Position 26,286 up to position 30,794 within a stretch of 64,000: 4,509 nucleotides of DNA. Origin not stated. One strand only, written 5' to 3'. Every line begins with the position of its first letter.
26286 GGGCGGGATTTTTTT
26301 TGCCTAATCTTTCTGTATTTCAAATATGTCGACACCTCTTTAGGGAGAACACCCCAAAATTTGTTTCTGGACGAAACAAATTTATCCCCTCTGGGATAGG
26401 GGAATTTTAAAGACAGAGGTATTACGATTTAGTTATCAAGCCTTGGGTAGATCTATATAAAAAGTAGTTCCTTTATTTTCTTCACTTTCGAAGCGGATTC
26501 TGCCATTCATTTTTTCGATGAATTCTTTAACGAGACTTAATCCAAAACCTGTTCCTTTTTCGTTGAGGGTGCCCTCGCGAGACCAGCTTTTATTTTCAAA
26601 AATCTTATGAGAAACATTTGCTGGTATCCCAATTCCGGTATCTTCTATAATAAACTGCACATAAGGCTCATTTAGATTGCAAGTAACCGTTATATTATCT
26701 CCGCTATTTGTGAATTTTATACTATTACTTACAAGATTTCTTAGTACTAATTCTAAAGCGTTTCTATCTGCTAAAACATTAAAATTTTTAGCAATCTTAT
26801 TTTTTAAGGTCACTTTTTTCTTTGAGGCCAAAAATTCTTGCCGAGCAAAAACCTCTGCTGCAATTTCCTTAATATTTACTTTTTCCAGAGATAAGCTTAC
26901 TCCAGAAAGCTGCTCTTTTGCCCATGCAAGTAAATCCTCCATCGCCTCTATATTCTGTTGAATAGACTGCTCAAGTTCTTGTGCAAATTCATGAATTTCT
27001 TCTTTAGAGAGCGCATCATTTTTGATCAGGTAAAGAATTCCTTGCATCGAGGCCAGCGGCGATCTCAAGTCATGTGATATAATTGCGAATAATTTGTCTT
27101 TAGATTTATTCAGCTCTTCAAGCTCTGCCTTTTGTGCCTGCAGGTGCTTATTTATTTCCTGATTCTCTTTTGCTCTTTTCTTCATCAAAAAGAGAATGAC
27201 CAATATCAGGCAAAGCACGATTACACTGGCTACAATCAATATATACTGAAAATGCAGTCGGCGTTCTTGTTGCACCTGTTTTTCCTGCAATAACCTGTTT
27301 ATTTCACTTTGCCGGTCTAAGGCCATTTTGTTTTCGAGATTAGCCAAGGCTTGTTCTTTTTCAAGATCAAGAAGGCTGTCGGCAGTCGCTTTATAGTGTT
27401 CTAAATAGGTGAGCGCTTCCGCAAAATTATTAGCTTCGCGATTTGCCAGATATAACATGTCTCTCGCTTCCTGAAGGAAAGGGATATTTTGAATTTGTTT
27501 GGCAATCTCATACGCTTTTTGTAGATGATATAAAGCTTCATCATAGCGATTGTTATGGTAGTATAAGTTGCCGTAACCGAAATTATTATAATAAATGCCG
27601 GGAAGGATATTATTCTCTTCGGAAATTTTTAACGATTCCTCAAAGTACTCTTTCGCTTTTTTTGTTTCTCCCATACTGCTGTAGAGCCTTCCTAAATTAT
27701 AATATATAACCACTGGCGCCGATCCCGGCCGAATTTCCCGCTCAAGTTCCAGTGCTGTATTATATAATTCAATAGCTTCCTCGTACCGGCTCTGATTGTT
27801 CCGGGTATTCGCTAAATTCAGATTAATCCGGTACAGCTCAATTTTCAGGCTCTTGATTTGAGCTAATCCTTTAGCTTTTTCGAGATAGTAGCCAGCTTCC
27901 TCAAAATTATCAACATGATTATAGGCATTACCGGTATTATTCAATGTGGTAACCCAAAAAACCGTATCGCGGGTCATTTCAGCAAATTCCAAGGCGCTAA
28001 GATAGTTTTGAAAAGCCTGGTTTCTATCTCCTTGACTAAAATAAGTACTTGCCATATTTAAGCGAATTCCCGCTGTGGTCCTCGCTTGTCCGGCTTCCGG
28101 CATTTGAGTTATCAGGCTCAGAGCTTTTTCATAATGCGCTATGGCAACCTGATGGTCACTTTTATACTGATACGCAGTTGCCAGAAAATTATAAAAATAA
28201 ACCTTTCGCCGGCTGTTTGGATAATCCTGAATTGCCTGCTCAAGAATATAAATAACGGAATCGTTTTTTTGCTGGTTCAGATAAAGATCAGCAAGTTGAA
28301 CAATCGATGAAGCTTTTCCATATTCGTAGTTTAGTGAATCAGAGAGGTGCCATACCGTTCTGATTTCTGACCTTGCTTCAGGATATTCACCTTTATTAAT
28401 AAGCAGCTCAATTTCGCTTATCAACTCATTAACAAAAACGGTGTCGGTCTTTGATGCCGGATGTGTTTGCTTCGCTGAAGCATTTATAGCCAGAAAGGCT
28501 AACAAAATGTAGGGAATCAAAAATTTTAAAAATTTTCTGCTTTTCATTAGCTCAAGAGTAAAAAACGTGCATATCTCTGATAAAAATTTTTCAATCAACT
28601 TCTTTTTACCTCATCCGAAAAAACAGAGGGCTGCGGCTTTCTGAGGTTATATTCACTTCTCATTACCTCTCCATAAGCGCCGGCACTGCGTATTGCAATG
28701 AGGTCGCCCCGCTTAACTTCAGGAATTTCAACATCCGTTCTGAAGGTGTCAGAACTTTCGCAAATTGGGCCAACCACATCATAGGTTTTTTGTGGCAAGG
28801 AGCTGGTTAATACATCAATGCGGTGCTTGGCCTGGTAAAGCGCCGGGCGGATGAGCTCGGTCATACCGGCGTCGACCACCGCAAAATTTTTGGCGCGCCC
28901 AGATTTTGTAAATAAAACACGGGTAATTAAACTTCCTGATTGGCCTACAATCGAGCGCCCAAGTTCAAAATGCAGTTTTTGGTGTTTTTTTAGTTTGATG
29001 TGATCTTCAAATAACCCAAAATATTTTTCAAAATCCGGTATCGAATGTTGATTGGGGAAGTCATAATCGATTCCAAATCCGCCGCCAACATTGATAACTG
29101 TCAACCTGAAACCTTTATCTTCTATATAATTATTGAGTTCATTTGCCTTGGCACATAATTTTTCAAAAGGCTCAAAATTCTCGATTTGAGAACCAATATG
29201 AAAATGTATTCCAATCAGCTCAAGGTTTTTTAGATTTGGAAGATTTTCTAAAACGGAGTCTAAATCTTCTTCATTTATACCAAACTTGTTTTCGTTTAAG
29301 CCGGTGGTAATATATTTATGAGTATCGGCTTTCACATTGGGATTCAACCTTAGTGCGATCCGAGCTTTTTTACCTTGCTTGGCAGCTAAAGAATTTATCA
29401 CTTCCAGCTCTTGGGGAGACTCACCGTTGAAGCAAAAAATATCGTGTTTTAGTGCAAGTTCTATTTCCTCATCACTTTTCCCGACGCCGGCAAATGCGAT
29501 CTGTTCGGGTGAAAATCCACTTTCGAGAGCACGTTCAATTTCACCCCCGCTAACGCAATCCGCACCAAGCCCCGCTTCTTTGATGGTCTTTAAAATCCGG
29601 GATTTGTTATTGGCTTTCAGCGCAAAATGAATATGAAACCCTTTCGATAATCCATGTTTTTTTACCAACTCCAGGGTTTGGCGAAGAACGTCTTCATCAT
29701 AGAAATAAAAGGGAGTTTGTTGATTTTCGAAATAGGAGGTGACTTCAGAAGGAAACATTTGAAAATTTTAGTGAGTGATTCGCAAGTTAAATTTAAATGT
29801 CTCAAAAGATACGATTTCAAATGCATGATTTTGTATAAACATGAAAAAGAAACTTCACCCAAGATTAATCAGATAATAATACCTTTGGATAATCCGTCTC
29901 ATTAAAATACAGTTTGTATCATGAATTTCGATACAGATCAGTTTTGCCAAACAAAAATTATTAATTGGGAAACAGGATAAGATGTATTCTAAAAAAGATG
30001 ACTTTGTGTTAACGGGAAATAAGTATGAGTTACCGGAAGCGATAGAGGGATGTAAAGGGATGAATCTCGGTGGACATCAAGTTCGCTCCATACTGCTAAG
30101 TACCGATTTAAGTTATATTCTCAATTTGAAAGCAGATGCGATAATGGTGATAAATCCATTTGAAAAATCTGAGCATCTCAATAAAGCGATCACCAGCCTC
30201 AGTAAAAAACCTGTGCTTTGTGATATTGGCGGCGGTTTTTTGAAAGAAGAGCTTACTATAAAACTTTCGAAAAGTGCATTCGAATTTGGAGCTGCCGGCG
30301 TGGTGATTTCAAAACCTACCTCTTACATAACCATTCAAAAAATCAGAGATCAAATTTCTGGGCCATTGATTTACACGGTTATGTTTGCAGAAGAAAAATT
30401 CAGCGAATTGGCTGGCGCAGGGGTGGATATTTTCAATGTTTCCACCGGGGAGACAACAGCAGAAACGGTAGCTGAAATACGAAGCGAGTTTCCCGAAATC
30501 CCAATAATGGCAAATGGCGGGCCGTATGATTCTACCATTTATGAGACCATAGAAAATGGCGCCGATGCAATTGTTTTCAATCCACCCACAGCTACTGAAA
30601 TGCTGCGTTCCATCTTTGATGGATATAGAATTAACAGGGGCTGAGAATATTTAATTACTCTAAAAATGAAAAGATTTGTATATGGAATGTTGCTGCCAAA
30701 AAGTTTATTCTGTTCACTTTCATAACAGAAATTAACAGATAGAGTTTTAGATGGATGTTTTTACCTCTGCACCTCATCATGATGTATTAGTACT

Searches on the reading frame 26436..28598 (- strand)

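Call 81: search_protein_families(library=pfam, proteins=[window:26436-28598:-], max_evalue=0.01)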
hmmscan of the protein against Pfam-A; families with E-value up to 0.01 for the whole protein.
window:26436-28598:- (720 aa): 20 families
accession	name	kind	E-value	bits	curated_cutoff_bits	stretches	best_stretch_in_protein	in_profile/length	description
PF13424.12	TPR_12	-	5e-32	110.4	30.1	5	257-328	4-77/77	Tetratricopeptide repeat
PF02518.31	HATPase_c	-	1.2e-26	93.7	26.4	1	611-719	2-109/111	Histidine kinase-, DNA gyrase B-, and HSP90-like ATPase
PF00515.34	TPR_1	-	4.8e-24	83.6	27.8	3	298-329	3-34/34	Tetratricopeptide repeat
PF07719.23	TPR_2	-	1.5e-23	81.3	27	2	298-329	3-34/34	Tetratricopeptide repeat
PF13181.12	TPR_8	-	3.2e-20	70.9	25.7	1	298-329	3-34/34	Tetratricopeptide repeat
PF13374.12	TPR_10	-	5.2e-17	61.7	27.5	1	299-328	5-34/42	Tetratricopeptide repeat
PF13176.12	TPR_7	-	3.7e-12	45.7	27.9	0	299-327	2-30/36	Tetratricopeptide repeat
PF13428.12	TPR_14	-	5.2e-11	42.5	23.5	0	100-131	5-36/44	Tetratricopeptide repeat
PF17874.7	TPR_MalT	-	4e-10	39.9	45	1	216-328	40-154/336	MalT-like TPR region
PF13174.12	TPR_6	-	3e-09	37.4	26.3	0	100-129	4-33/33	Tetratricopeptide repeat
PF14559.12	TPR_19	-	4.9e-09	36.8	25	1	269-321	4-50/68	Tetratricopeptide repeat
PF00512.31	HisKA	-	1.4e-08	35.1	26.9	1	500-561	2-62/66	His Kinase A (phospho-acceptor) domain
PF13414.12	TPR_11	-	4.6e-08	33.1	26.8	0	269-286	7-24/42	TPR repeat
PF13432.12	TPR_16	-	2.1e-07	31.7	32.7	1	300-366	1-61/65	Tetratricopeptide repeat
PF13431.12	TPR_17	-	0.00016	22.1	24.4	0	296-316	13-33/34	Tetratricopeptide repeat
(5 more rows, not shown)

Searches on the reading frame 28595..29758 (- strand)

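Call 47: search_protein_families(library=pfam, proteins=[window:28595-29758:-], max_evalue=0.001)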
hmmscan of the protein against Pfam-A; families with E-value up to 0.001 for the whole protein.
window:28595-29758:- (387 aa): 3 families
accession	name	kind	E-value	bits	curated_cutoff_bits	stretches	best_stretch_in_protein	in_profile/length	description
PF02784.22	Orn_Arg_deC_N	-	4.6e-56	190.4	23.4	1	40-271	17-246/247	Pyridoxal-dependent decarboxylase, pyridoxal binding domain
PF00278.28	Orn_DAP_Arg_deC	-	5e-26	91.3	23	1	17-360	1-95/95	Pyridoxal-dependent decarboxylase, C-terminal sheet domain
PF01168.26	Ala_racemase_N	-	3.5e-07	30.6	24.1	1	22-225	3-194/220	Alanine racemase, N-terminal domain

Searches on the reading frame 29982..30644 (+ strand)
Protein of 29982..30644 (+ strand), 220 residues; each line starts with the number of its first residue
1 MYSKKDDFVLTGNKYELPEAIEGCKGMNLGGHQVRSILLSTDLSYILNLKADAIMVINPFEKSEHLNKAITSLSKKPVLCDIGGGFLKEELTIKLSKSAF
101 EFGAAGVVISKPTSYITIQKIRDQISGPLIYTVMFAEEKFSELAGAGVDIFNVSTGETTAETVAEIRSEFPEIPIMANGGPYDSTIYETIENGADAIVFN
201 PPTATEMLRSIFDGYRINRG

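Call 47: search_protein_families(library=pfam, proteins=[window:29982-30644:+], max_evalue=0.001)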
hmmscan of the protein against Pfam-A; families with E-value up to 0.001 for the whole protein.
window:29982-30644:+ (220 aa): 0 families

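Call 81: search_protein_families(library=pfam, proteins=[window:29982-30644:+], max_evalue=0.01)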
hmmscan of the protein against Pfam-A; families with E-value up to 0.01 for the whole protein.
window:29982-30644:+ (220 aa): 1 family
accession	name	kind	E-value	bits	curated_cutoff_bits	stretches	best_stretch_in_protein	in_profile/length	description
PF13714.12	PEP_mutase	-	0.0015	18.6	31.5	0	100-162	167-227/240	Phosphoenolpyruvate phosphomutase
